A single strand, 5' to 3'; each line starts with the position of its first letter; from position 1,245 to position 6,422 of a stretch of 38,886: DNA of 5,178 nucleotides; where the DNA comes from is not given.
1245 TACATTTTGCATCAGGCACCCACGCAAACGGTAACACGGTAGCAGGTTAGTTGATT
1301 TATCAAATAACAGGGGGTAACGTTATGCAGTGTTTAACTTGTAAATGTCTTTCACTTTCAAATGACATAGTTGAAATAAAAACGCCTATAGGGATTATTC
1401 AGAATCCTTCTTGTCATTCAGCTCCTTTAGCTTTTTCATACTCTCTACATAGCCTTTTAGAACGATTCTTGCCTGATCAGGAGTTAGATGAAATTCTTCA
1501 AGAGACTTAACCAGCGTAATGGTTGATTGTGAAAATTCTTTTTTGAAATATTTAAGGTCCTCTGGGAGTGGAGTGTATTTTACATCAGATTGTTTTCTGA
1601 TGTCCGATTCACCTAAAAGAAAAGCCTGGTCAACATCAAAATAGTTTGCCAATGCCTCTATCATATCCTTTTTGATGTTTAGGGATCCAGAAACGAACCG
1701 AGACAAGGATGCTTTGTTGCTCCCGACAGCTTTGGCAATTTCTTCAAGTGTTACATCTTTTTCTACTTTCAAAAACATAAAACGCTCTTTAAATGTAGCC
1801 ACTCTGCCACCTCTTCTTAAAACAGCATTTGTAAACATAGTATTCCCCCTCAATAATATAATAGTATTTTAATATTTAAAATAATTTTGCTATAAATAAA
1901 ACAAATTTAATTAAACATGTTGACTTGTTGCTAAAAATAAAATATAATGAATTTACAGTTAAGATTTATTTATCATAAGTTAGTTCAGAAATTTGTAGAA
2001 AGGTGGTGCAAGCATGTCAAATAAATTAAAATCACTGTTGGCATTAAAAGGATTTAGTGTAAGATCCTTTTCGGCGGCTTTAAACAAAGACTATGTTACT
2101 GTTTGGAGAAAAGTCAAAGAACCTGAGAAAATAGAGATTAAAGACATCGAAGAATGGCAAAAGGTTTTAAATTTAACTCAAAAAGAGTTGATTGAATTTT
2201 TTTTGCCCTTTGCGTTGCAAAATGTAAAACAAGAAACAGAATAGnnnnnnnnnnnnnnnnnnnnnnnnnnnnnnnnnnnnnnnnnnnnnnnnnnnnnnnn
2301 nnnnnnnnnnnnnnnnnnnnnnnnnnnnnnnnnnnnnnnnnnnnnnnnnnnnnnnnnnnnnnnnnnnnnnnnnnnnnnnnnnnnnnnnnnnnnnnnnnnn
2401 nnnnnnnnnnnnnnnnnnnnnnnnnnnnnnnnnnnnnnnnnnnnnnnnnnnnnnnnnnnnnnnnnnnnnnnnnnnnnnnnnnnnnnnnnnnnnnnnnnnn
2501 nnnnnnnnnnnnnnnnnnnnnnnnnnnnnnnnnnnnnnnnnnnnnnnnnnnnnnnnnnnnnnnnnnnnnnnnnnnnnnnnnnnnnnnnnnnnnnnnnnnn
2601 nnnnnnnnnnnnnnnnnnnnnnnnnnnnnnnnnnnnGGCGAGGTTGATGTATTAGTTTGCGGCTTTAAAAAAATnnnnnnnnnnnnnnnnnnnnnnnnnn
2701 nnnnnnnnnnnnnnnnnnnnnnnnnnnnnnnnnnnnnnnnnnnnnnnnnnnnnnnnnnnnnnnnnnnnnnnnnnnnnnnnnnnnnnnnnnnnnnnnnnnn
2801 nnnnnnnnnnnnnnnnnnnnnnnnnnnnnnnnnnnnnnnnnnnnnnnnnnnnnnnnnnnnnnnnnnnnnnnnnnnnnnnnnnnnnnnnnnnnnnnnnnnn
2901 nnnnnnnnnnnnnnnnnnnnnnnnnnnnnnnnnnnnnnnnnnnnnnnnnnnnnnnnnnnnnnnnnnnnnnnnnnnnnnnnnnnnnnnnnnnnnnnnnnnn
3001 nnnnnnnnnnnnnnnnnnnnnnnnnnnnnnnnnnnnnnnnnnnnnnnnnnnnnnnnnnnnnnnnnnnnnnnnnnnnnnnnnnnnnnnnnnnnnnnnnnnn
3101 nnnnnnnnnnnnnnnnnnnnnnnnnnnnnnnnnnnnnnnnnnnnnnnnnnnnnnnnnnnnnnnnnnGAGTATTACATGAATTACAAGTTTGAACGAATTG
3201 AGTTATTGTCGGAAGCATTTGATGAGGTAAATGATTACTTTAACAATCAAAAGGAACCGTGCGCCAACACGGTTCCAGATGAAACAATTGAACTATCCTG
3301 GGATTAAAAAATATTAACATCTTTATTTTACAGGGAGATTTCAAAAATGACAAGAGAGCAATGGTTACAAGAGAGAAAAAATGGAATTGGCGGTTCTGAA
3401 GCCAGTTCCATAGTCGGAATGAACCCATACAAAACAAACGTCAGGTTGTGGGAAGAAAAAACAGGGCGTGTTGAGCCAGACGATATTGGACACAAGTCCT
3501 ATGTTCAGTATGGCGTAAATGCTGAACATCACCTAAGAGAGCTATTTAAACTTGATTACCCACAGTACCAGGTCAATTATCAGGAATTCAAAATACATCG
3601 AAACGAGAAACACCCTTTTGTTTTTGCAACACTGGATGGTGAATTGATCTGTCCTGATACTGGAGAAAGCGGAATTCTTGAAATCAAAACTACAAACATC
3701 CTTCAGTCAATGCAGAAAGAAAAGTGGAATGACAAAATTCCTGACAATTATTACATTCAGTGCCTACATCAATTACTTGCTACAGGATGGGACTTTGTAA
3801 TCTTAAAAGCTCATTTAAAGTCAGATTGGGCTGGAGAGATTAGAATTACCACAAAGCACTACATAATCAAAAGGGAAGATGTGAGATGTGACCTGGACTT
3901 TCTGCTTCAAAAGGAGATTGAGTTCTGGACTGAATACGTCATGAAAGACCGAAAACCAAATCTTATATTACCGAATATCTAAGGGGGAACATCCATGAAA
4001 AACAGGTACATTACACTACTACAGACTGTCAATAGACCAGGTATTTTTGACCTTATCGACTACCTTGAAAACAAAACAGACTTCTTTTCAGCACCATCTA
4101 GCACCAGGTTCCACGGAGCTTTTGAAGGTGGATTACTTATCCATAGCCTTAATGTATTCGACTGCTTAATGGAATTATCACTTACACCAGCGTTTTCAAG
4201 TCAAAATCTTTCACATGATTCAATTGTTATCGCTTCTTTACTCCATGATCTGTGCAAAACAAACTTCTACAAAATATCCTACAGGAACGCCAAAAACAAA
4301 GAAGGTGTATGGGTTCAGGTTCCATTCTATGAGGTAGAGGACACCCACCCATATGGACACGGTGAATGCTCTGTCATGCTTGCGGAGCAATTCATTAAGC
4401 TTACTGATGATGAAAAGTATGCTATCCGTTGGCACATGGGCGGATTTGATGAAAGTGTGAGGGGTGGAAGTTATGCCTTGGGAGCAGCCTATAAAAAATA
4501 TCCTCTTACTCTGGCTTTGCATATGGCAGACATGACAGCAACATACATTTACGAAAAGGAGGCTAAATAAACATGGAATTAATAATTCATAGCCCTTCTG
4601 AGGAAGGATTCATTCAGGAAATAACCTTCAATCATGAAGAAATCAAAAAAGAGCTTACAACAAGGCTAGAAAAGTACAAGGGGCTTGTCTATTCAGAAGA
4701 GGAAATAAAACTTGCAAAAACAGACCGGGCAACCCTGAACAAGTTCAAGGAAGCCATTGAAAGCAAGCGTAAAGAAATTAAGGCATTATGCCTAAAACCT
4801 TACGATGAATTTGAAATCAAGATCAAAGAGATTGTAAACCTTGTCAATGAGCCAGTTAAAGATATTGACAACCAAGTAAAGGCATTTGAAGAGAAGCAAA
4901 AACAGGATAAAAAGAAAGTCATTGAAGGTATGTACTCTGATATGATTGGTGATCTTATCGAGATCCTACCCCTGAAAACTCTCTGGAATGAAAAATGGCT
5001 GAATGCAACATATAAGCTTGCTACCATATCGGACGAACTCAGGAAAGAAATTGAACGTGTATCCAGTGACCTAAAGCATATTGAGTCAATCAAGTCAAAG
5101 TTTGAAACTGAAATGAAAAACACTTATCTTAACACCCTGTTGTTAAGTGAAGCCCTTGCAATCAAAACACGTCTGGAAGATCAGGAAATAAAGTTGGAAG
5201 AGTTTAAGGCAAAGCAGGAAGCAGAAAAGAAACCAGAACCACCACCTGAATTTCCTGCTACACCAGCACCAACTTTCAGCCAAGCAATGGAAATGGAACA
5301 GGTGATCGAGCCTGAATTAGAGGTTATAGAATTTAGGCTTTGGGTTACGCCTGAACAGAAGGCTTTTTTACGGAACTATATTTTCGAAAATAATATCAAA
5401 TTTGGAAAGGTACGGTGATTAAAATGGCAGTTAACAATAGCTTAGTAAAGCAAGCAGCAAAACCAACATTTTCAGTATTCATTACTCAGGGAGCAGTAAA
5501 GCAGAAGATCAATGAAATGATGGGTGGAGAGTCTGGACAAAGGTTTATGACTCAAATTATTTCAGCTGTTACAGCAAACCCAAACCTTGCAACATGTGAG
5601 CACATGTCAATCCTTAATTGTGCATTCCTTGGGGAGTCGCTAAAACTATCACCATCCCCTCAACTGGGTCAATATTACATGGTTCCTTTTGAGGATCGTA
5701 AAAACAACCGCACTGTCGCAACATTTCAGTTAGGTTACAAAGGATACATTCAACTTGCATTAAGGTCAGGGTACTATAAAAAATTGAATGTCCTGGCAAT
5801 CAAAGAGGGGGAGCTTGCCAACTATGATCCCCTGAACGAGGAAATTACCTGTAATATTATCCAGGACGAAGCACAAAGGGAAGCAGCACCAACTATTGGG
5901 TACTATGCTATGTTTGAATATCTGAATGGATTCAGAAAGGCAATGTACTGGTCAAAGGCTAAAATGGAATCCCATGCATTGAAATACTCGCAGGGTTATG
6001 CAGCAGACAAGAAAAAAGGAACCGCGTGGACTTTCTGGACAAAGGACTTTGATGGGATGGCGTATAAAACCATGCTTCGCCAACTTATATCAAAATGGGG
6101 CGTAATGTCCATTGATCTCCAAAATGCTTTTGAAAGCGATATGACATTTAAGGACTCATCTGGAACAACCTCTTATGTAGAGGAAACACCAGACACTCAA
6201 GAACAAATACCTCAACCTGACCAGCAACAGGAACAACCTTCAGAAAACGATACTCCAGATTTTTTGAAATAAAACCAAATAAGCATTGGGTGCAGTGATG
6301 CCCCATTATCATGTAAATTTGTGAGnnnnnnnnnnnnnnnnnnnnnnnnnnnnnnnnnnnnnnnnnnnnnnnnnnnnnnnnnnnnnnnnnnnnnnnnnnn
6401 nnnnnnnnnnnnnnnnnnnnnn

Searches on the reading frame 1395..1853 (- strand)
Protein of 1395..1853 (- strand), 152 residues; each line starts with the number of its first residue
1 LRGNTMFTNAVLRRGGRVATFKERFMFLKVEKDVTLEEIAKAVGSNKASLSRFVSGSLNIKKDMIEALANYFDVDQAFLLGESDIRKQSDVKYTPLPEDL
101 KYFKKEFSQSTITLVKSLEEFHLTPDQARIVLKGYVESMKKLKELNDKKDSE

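Call 17: search_protein_families(library=phrogs, proteins=[window:1395-1853:-], max_evalue=0.001)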
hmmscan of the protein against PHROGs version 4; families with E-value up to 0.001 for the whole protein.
window:1395-1853:- (152 aa): 7 families
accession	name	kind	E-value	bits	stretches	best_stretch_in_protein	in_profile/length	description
phrog_8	-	transcription regulation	4.1e-11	43.9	1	20-109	76-150/346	transcriptional regulator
phrog_2967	-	transcription regulation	1.1e-09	39.2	1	18-95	8-85/225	transcriptional regulator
phrog_4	-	transcription regulation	2.2e-07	31.2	1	19-100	135-211/400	transcriptional repressor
phrog_2439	-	transcription regulation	9.7e-07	29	1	32-93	19-80/367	transcriptional regulator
phrog_34939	-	unknown function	1.1e-06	29.5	1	19-88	8-78/280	-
phrog_3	-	transcription regulation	7.4e-06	27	1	29-109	97-183/430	transcriptional repressor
phrog_2328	-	transcription regulation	1.3e-05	26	1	19-84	14-79/128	transcriptional repressor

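Call 109: search_protein_families(library=pfam, proteins=[window:1395-1853:-], max_evalue=0.05)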
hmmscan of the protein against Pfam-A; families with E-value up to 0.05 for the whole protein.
window:1395-1853:- (152 aa): 4 families
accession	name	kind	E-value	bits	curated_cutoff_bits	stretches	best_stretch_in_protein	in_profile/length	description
PF01381.28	HTH_3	-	1.2e-06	28.9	23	1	31-75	7-51/55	Helix-turn-helix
PF13560.12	HTH_31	-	9.4e-06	26.3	27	1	30-77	11-59/64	Helix-turn-helix domain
PF12844.13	HTH_19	-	0.00096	19.5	30.2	1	23-76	2-55/64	Helix-turn-helix domain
PF13443.12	HTH_26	-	0.017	15.8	22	1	31-75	8-53/63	Cro/C1-type HTH DNA-binding domain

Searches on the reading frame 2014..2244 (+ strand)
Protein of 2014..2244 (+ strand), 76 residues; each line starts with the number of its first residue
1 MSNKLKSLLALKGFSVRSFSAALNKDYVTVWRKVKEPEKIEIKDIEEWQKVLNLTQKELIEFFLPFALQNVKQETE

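Call 109: search_protein_families(library=pfam, proteins=[window:2014-2244:+], max_evalue=0.05)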
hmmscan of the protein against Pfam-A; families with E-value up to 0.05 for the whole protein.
window:2014-2244:+ (76 aa): 1 family
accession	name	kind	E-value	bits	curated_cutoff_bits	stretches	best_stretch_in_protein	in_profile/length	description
PF13443.12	HTH_26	-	0.021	15.5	22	1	4-62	1-60/63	Cro/C1-type HTH DNA-binding domain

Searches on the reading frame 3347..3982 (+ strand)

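Call 17: search_protein_families(library=phrogs, proteins=[window:3347-3982:+], max_evalue=0.001)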
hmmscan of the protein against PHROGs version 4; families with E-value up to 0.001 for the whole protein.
window:3347-3982:+ (211 aa): 4 families
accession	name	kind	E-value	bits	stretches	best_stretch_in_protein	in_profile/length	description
phrog_434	-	DNA, RNA and nucleotide metabolism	8.2e-48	164.5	1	1-206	55-245/372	RecE-like recombination exonuclease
phrog_149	-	DNA, RNA and nucleotide metabolism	1.7e-05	24.4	1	4-158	602-759/1242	exonuclease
phrog_8474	-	unknown function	2.1e-05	25.2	1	5-27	26-48/48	-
phrog_7655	-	DNA, RNA and nucleotide metabolism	0.00014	21.8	1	4-153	11-149/551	RecE-like recombination exonuclease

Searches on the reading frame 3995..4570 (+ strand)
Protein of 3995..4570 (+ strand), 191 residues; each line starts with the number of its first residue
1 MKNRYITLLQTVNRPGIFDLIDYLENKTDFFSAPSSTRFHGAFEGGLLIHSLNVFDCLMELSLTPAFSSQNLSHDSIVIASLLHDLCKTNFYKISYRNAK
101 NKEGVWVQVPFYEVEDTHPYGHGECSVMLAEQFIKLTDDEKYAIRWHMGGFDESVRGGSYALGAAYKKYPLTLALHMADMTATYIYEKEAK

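Call 17: search_protein_families(library=phrogs, proteins=[window:3995-4570:+], max_evalue=0.001)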
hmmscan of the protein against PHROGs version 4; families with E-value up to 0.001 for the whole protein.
window:3995-4570:+ (191 aa): 2 families
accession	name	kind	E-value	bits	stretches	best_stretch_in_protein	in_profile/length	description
phrog_28876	-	other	8.2e-47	160.9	1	9-190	13-197/435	metal-dependent phosphohydrolase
phrog_5889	-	unknown function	2.9e-40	139.2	1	5-187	22-197/242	-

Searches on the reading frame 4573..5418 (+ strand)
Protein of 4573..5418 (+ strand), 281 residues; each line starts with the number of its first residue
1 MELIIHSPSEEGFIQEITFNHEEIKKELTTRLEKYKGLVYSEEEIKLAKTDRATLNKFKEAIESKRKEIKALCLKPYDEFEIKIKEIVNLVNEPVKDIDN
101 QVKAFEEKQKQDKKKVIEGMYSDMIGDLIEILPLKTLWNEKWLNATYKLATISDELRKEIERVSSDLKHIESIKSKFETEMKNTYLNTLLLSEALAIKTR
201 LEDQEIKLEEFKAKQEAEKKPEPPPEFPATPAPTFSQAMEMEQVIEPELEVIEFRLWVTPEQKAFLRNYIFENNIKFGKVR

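Call 17: search_protein_families(library=phrogs, proteins=[window:4573-5418:+], max_evalue=0.001)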
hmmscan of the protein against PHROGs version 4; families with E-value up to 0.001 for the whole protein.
window:4573-5418:+ (281 aa): 2 families
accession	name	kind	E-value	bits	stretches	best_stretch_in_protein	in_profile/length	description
phrog_674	-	unknown function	1.5e-43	150.3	1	16-280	22-311/312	-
phrog_34396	-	unknown function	3.6e-08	34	1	39-219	49-237/389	-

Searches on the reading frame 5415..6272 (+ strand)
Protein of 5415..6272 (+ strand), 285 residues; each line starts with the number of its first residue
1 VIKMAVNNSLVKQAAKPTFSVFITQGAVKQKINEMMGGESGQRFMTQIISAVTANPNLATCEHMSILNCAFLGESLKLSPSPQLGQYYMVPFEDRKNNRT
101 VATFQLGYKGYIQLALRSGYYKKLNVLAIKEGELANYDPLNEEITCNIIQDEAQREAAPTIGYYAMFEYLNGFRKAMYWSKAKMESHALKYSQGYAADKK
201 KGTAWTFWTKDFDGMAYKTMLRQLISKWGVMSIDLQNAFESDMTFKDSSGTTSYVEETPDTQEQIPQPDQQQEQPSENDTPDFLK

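Call 18: search_protein_families(library=phrogs, proteins=[window:5415-6272:+], max_evalue=0.001)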
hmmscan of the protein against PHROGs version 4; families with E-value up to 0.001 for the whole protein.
window:5415-6272:+ (285 aa): 3 families
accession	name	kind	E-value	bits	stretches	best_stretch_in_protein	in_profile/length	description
phrog_148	-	DNA, RNA and nucleotide metabolism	1.8e-64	219.7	1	3-275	5-271/387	RecT-like ssDNA annealing protein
phrog_19737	-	unknown function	8.7e-20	72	1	12-121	5-107/108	-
phrog_34786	-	unknown function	6.9e-08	33.6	1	21-100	31-111/116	-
